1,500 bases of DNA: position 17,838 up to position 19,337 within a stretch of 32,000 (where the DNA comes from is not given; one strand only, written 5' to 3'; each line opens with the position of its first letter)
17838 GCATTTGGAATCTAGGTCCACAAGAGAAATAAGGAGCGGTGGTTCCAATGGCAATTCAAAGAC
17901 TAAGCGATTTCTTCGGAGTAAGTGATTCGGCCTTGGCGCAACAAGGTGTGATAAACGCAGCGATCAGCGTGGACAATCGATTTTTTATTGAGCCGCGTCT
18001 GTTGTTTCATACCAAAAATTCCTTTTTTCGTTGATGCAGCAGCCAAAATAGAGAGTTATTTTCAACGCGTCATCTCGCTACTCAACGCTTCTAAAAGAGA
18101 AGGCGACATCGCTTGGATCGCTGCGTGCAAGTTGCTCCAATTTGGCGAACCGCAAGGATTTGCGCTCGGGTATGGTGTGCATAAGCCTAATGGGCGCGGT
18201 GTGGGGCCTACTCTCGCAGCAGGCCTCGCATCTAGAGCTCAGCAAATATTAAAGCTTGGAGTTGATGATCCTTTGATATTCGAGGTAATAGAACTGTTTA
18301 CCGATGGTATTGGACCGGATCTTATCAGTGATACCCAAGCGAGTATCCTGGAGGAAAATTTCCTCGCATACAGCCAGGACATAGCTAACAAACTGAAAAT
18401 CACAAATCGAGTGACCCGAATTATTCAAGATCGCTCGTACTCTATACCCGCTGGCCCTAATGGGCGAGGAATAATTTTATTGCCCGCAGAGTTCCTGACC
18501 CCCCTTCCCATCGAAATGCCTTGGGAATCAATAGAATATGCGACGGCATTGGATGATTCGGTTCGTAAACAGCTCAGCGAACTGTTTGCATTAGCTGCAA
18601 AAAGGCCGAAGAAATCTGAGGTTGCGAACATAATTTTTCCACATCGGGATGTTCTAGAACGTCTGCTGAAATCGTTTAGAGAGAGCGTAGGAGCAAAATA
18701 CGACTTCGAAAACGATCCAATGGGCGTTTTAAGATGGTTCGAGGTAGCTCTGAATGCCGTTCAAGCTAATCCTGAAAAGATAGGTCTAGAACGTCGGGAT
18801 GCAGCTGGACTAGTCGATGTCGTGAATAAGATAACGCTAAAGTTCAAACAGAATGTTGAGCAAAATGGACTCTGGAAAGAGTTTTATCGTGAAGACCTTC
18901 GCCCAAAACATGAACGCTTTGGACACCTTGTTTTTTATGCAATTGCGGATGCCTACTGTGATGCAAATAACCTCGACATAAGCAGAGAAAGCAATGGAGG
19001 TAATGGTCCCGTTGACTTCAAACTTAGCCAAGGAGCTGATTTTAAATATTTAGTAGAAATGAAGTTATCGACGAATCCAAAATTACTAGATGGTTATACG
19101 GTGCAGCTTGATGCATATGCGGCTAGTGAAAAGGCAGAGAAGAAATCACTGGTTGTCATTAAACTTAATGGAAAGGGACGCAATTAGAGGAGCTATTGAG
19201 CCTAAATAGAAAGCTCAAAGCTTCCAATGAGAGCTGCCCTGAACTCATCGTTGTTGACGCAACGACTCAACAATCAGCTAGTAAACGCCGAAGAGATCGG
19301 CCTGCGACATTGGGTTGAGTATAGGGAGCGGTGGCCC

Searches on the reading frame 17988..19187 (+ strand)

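Call 12: search_protein_families(library=pfam, proteins=[window:17988-19187:+], max_evalue=0.01)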
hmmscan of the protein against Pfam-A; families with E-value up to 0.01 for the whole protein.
window:17988-19187:+ (399 aa): 0 families

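Call 37: search_protein_families(library=padloc, proteins=[window:17988-19187:+], max_evalue=0.01)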
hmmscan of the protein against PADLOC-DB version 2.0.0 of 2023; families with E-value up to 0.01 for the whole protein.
window:17988-19187:+ (399 aa): 1 family
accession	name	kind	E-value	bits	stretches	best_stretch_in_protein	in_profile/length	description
PDLC04597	PDC-M36A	-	0.00017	18.6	1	46-145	76-174/457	-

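Call 38: search_protein_families(library=ncbifam, proteins=[window:17988-19187:+], max_evalue=0.01)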
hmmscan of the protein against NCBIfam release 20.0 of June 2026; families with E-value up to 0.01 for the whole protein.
window:17988-19187:+ (399 aa): 0 families

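Call 81: search_protein_families(library=phrogs, proteins=[window:17988-19187:+], max_evalue=0.01)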
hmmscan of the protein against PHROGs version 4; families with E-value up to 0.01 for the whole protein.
window:17988-19187:+ (399 aa): 2 families
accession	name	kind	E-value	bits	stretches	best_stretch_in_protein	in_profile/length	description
phrog_30194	-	unknown function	5.4e-74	250.9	1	15-397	54-440/478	-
phrog_27295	-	unknown function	1.5e-05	24.9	1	21-135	51-160/469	-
